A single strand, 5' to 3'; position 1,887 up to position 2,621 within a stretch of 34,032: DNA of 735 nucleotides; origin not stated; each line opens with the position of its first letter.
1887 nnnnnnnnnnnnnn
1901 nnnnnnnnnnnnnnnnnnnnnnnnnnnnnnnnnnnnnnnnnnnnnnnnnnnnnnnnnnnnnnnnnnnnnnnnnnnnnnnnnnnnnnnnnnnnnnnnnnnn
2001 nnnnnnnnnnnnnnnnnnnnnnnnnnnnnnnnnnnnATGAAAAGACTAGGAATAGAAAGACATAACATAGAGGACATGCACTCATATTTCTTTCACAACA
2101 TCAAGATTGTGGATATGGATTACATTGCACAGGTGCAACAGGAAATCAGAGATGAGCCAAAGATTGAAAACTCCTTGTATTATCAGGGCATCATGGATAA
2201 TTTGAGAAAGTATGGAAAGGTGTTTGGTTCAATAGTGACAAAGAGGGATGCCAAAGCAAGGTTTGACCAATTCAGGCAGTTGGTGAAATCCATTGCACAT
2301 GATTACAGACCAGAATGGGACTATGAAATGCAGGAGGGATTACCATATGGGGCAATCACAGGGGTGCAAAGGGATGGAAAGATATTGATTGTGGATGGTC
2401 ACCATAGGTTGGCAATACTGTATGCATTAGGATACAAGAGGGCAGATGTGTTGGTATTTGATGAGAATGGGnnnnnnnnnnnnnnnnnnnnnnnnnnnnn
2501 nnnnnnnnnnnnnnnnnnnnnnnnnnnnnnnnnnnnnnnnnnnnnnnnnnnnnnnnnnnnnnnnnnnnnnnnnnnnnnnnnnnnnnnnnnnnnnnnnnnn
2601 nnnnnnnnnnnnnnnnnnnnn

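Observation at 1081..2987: Translationally coupled glycosyltransferase + ParB/Srx-methyltransferase module with no obvious substrate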

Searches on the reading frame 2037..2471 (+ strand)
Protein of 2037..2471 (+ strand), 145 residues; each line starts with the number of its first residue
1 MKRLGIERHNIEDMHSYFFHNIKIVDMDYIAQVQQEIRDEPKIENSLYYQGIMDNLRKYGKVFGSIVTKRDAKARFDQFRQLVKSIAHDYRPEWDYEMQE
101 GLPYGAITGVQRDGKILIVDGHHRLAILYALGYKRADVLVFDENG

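Call 31: search_solved_structures(query=A2, max_evalue=10, show_alignments=4)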
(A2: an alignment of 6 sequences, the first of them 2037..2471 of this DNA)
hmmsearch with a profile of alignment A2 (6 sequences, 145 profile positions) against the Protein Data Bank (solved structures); distinct sequences matched with E-value up to 10: 10.
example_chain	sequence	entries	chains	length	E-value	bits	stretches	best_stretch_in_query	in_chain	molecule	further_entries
5k5d_B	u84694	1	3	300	0.07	16.6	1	112-142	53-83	ParB domain protein nuclease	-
1vk1_A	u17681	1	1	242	0.25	14.8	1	115-141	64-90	Conserved hypothetical protein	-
5x0j_A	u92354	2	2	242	0.26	14.8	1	114-140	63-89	Free serine kinase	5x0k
5k5a_B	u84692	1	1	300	0.28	14.7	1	112-142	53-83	ParB domain protein nuclease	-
5x0b_A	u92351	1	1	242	0.29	14.6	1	114-140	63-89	Free serine kinase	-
5x0e_A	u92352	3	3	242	0.3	14.5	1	114-140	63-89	Free serine kinase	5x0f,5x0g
2fhm_A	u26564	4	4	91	0.44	14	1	92-130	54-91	Probable acylphosphatase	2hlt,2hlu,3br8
1zak_A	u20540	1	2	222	0.68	13.4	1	39-92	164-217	ADENYLATE KINASE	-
9s4q_Nn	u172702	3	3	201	0.71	13.3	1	63-101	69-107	Kinetochore-associated protein NNF1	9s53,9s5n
5uje_A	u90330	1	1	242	1.5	12.3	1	110-139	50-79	SbnI protein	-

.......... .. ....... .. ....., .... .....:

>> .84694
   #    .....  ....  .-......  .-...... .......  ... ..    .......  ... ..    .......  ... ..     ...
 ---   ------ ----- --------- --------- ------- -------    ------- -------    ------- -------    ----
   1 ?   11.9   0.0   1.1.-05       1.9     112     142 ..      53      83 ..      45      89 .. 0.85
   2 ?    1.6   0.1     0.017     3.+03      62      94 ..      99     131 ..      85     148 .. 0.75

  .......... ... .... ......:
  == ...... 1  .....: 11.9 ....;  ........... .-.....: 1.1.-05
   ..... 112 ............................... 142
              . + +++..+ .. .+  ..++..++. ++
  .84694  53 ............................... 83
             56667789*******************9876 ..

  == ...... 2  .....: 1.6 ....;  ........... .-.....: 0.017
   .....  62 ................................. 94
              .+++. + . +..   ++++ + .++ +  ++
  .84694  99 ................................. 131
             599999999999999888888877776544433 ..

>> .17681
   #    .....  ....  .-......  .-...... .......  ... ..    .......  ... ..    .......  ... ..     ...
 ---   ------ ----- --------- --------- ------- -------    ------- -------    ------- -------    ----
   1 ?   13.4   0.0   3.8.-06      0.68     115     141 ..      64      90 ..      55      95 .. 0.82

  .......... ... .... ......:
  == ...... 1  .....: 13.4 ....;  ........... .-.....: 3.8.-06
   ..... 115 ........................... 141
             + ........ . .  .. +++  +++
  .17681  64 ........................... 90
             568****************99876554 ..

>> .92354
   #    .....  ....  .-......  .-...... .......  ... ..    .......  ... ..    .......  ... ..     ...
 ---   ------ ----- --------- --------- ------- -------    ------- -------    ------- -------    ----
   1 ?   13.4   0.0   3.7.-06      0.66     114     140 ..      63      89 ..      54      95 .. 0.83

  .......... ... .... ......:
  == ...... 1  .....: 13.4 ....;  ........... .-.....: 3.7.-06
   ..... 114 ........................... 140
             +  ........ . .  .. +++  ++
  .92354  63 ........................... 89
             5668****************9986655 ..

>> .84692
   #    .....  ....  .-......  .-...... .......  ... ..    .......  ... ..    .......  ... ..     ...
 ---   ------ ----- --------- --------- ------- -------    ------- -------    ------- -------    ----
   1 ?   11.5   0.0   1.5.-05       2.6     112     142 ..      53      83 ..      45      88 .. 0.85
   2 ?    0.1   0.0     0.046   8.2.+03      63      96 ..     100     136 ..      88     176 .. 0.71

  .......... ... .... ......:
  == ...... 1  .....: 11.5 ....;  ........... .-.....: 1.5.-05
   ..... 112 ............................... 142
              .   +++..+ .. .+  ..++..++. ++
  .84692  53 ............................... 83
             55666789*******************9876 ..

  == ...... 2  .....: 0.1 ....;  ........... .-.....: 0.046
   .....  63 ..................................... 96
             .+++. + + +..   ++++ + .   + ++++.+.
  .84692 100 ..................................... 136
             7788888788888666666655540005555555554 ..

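Call 40: predict_structure(alignment_id=A3)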
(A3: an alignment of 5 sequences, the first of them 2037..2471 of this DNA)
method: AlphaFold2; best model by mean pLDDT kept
length: 145 residues; sequences in the alignment: 5
mean_pLDDT: 82.3   pTM: 0.77
mean pLDDT of the five models: 82.3, 81.5, 80.5, 72.2, 63.5
residues with pLDDT >= 90: 28; 70-90: 92; 50-70: 24; < 50: 1
segments of 3 or more residues with pLDDT < 50: none
pLDDT, mean of each block of 10 residues (from residue 1): 89 84 73 88 88 82 75 88 85 62 73 88 88 91 80
secondary structure, 60 per line:
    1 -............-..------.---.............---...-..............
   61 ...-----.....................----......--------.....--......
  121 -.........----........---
elements in order: E2-10 H27-39 H47-63 H69-89 H94-99 E108-112 E115-120 H122-130 E135-142

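Call 44: fold_search(model_id=the predicted structure, library=pdb)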
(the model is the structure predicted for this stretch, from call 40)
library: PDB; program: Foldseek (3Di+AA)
matches with E <= 10: 170; with E <= 0.001: 0
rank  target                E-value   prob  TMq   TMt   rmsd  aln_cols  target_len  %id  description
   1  6ky4                  3.6e-02  0.99  0.38  0.59   7.3       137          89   13  Crystal structure of Sulfiredoxin from Arabidopsis thaliana (released 2019-10-16)
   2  1vk1                  4.4e-02  0.85  0.26  0.17   6.8        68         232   28  Conserved hypothetical protein from Pyrococcus furiosus Pfu-392566-001 (released 2004-08-10)
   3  7lj1_d                5.6e-02  0.72  0.27  0.35   5.0        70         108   16  Human Prx1-Srx Decameric Complex (released 2021-07-14)
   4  7lj1_g                6.0e-02  0.72  0.28  0.36   5.0        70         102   16  Human Prx1-Srx Decameric Complex (released 2021-07-14)
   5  7lj1_i                6.0e-02  0.72  0.28  0.36   5.0        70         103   16  Human Prx1-Srx Decameric Complex (released 2021-07-14)
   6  7bnk_B                1.1e-01  0.91  0.35  0.27   6.9       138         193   12  Crystal structure of ParB from Myxococcus xanthus bound to CDP and Monothiophosphate (released 2021-09-08)
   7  3hy2_X                1.1e-01  0.60  0.28  0.37   4.9        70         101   16  Crystal Structure of Sulfiredoxin in Complex with Peroxiredoxin I and ATP:Mg2+ (released 2009-10-06)
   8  3cyi                  1.2e-01  0.41  0.25  0.31   5.5        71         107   17  Crystal Structure of Human Sulfiredoxin (Srx) in Complex with ATP:Mg2+ (released 2008-07-01)
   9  7lj1_b                1.6e-01  0.51  0.27  0.35   5.0        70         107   16  Human Prx1-Srx Decameric Complex (released 2021-07-14)
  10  5ujd_A                1.7e-01  0.85  0.33  0.20   2.8        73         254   22  SbnI from Staphylococcus pseudintermedius (released 2018-01-24)
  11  7bnr_A                1.8e-01  0.87  0.35  0.27   6.4       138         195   10  Crystal structure of a ParB Q52A mutant from Myxococcus xanthus bound to CTPyS (released 2021-09-08)
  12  1xw3                  1.8e-01  0.54  0.35  0.44   6.4       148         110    9  Crystal Structure of Human Sulfiredoxin (Srx) (released 2005-05-24)
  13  7lj1_k                2.0e-01  0.44  0.28  0.38   5.0        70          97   16  Human Prx1-Srx Decameric Complex (released 2021-07-14)
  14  7bm8_A                2.1e-01  0.80  0.35  0.29   6.5       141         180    9  Crystal structure of the C-terminally truncated chromosome-partitioning protein ParB from Caulobacter crescentus compl (released 2021-04-28)
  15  7lj1_a                2.1e-01  0.44  0.27  0.35   5.0        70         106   16  Human Prx1-Srx Decameric Complex (released 2021-07-14)
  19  5k5d_B                2.9e-01  0.75  0.35  0.21   7.0       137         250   16  Structure of the C2221 form of Pnob8-like ParB-N domain (released 2016-06-15)
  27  5k5d_C                4.6e-01  0.28  0.23  0.14   9.7        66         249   23  Structure of the C2221 form of Pnob8-like ParB-N domain (released 2016-06-15)
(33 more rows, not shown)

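Call 45: search_protein_families(library=pfam, proteins=[window:2037-2471:+], max_evalue=1)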
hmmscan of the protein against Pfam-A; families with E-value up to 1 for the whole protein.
window:2037-2471:+ (145 aa): 2 families
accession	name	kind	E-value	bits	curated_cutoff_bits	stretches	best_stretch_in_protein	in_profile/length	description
PF03235.19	GmrSD_N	-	0.0088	16.6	33.2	1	77-130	26-73/199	GmrSD restriction endonuclease, N-terminal domain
PF06245.16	DUF1015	-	0.084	12.2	25.8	1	111-135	201-225/325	Protein of unknown function (DUF1015)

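Call 46: search_protein_representatives(alignment_id=A3)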
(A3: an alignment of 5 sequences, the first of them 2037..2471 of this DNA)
Query: 5 sequences, 145 profile positions. Proteins with E-value up to 0.001 (for the whole library): 76; up to 1e-10: 37; up to 1e-30: 6. The best 76 are listed.
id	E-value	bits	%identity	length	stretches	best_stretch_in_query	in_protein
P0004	4.7e-68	244.3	-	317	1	1-144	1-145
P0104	3.3e-60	218.8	-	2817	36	16-49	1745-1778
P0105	2.3e-43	164.2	-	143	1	1-143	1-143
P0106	1.4e-35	139.0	-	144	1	10-144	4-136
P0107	2.3e-34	135.0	-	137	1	8-142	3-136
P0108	1.5e-33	132.3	-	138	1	1-143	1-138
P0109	7.0e-20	88.0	-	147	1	10-138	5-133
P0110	1.2e-19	87.3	-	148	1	10-136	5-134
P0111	3.7e-19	85.7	-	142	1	12-142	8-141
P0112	4.1e-19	85.6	-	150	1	9-142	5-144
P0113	4.4e-19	85.5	-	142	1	9-140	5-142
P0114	5.0e-19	85.3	-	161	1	9-140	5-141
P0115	8.2e-18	81.3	-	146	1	9-138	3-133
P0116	7.5e-17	78.2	-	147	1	1-143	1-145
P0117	2.4e-16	76.5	-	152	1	7-141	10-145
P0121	3.2e-15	72.9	-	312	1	7-138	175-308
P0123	1.2e-14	71.1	-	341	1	8-138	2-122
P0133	1.4e-12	64.3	-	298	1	43-135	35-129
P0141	3.3e-10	56.7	-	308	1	7-138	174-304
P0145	7.4e-09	52.3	-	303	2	86-140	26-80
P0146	1.2e-08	51.6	-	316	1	23-136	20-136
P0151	1.3e-06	45.0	-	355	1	25-127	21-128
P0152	2.4e-06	44.1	-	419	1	39-141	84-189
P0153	3.8e-06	43.5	-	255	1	32-141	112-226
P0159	3.7e-05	40.3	-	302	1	27-142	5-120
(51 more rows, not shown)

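Call 47: search_protein_families(library=pfam, proteins=[P0121, P0123, P0133, P0141, P0145, P0146, P0151, P0152, P0153, P0159], max_evalue=0.01)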
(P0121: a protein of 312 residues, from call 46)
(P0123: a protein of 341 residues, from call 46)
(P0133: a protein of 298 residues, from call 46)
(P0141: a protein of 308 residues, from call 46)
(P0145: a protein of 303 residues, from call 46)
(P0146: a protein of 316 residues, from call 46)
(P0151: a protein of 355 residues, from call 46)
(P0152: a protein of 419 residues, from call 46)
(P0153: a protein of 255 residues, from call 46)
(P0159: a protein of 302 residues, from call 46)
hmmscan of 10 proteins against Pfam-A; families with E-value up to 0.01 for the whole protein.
P0121 (312 aa): 7 families
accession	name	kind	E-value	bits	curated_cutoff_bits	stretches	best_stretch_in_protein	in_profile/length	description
PF13649.12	Methyltransf_25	-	5.8e-11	43.4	27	1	29-113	1-93/97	Methyltransferase domain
PF08241.18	Methyltransf_11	-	1.8e-08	35.4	21.2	1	30-113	1-87/95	Methyltransferase domain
PF13847.12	Methyltransf_31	-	1.5e-06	28.4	27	1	25-122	3-113/145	Methyltransferase domain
PF08242.18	Methyltransf_12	-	2.3e-05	25.5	30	1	30-112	1-91/98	Methyltransferase domain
PF13489.12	Methyltransf_23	-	4.1e-05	23.8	27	1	25-106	22-101/164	Methyltransferase domain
PF07021.18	MetW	-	0.0031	17.6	21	1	25-67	13-55/193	Methionine biosynthesis protein MetW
PF03291.22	mRNA_G-N7_MeTrfase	-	0.0081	15.7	26.6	0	28-70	64-106/315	mRNA (guanine-N(7))-methyltransferase domain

P0123 (341 aa): 3 families
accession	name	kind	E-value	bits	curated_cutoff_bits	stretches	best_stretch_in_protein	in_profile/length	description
PF01522.26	Polysacc_deac_1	-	9.2e-14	51.9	23.1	1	128-238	10-117/124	Polysaccharide deacetylase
PF10096.14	DUF2334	-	8.7e-06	25.9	26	1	139-324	18-202/203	Uncharacterized protein conserved in bacteria (DUF2334)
PF08857.17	ParBc_2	-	0.0055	17.3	23.6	0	85-123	38-77/158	Putative ParB-like nuclease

P0133 (298 aa): 5 families
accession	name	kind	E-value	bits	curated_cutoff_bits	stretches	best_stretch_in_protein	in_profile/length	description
PF08242.18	Methyltransf_12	-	1.4e-08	35.8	30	1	162-243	1-89/98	Methyltransferase domain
PF13649.12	Methyltransf_25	-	3.7e-06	28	27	1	162-243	2-90/97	Methyltransferase domain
PF08241.18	Methyltransf_11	-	0.00074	20.6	21.2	1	162-233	1-76/95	Methyltransferase domain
PF13489.12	Methyltransf_23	-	0.002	18.3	27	1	156-252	21-119/164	Methyltransferase domain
PF03304.18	Mlp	-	0.0095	17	21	0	27-91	37-95/121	Mlp lipoprotein family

P0141 (308 aa): 5 families
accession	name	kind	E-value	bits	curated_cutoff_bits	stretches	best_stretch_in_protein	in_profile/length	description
PF08241.18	Methyltransf_11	-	6.7e-11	43.1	21.2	1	31-107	2-82/95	Methyltransferase domain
PF13649.12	Methyltransf_25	-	6.9e-11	43.1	27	1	29-112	1-93/97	Methyltransferase domain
PF08242.18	Methyltransf_12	-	0.00024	22.2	30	1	31-112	2-92/98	Methyltransferase domain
PF13489.12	Methyltransf_23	-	0.00038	20.7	27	1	23-112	20-108/164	Methyltransferase domain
PF02353.26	CMAS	-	0.0011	18.8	27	1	13-111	50-155/273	Mycolic acid cyclopropane synthetase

P0145 (303 aa): 0 families

P0146 (316 aa): 3 families
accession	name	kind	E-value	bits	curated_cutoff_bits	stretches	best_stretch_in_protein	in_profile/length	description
PF08242.18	Methyltransf_12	-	4.5e-08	34.2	30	1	172-254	1-89/98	Methyltransferase domain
PF13649.12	Methyltransf_25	-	3e-05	25.1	27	1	172-253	2-89/97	Methyltransferase domain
PF13489.12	Methyltransf_23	-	0.0015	18.7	27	1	165-255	20-106/164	Methyltransferase domain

P0151 (355 aa): 0 families

P0152 (419 aa): 5 families
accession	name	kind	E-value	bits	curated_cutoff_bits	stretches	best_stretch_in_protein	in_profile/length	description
PF13649.12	Methyltransf_25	-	2.3e-07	31.8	27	1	258-327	1-73/97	Methyltransferase domain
PF08241.18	Methyltransf_11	-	4.8e-07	30.8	21.2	1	259-350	1-86/95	Methyltransferase domain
PF13489.12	Methyltransf_23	-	4.8e-05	23.6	27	1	249-322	17-85/164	Methyltransferase domain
PF08242.18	Methyltransf_12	-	0.00048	21.2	30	1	259-325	1-72/98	Methyltransferase domain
PF13847.12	Methyltransf_31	-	0.0072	16.5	27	0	255-324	4-80/145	Methyltransferase domain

P0153 (255 aa): 0 families

P0159 (302 aa): 4 families
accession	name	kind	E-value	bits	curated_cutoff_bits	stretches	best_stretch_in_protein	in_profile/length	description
PF13649.12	Methyltransf_25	-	9.1e-06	26.7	27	1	153-231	1-86/97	Methyltransferase domain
PF08242.18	Methyltransf_12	-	0.00021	22.4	30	1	154-226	1-82/98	Methyltransferase domain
PF08241.18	Methyltransf_11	-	0.00076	20.5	21.2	1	154-225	1-76/95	Methyltransferase domain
PF13489.12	Methyltransf_23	-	0.0009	19.4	27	1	149-226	22-98/164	Methyltransferase domain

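Call 53: search_protein_families(library=ncbifam, proteins=[P0123, P0145, P0151], max_evalue=0.05)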
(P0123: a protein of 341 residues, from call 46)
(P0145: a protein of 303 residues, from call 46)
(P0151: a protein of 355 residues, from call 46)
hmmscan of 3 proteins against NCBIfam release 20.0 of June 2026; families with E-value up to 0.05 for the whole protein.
P0123 (341 aa): 4 families
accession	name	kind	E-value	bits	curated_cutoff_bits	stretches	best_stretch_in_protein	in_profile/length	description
TIGR02884.1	spore_pdaA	equivalog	6.6e-06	26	298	1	130-213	42-122/224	delta-lactam-biosynthetic de-N-acetylase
TIGR02764.1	spore_ybaN_pdaB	equivalog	0.00015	21.6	237.4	1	128-216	9-94/191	polysaccharide deacetylase family sporulation protein PdaB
TIGR04243.1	nodulat_NodB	equivalog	0.0088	15.6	240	1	162-210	36-84/197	chitooligosaccharide deacetylase NodB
TIGR02873.1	spore_ylxY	hypoth_equivalog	0.017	14.4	391.5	0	134-210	94-167/268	probable sporulation protein, polysaccharide deacetylase family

P0145 (303 aa): 3 families
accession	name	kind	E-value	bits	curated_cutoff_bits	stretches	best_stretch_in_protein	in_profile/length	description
NF053625.1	SerKinSerKArch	equivalog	1.2e-06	27.9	380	1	46-81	53-88/244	ADP-dependent L-serine kinase SerK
NF033589.0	staphy_B_SbnI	equivalog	0.0026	17.2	350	0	54-82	52-80/254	bifunctional transcriptional regulator/O-phospho-L-serine synthase SbnI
NF008845.0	PRK11883.1-5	equivalog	0.046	12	560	0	80-183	203-304/468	protoporphyrinogen oxidase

P0151 (355 aa): 0 families

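Call 66: find_related_loci(query=A2, collection=viral_contigs, flank=10000)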
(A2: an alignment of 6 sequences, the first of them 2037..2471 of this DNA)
Query A2 (145 aa) in viral_contigs; peptide patterns used: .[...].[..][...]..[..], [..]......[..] (x = any residue, [..] = any of these).
269 stretches matched a pattern; 18 encode a relative of the query (tblastn E <= 1e-3); 18 distinct loci.
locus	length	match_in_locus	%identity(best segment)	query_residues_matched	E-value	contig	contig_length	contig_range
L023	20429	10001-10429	40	1-143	4e-30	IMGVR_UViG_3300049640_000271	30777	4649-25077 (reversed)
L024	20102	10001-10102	53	110-143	4e-7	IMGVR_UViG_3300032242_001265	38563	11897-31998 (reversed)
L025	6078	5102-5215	50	104-143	7e-7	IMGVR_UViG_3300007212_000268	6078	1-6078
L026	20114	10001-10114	50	104-143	8e-7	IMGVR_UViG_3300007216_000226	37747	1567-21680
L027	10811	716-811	53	112-143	5e-6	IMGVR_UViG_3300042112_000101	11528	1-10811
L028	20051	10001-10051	88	110-126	8e-5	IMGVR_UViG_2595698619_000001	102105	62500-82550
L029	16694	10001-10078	58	113-138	3e-5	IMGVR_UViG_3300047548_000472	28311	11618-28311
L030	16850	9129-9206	58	113-138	3e-5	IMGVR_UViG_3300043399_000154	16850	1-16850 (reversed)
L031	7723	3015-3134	48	106-144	3e-5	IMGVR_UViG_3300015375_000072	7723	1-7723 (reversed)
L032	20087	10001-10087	52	115-143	4e-5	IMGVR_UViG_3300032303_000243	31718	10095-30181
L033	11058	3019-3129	49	103-138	5e-5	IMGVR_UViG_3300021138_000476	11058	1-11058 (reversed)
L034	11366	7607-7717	49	103-138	5e-5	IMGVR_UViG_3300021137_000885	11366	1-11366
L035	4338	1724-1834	49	103-138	5e-5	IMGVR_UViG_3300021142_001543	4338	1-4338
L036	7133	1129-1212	54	116-143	7e-5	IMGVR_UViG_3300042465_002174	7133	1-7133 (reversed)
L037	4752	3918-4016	42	111-143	7e-5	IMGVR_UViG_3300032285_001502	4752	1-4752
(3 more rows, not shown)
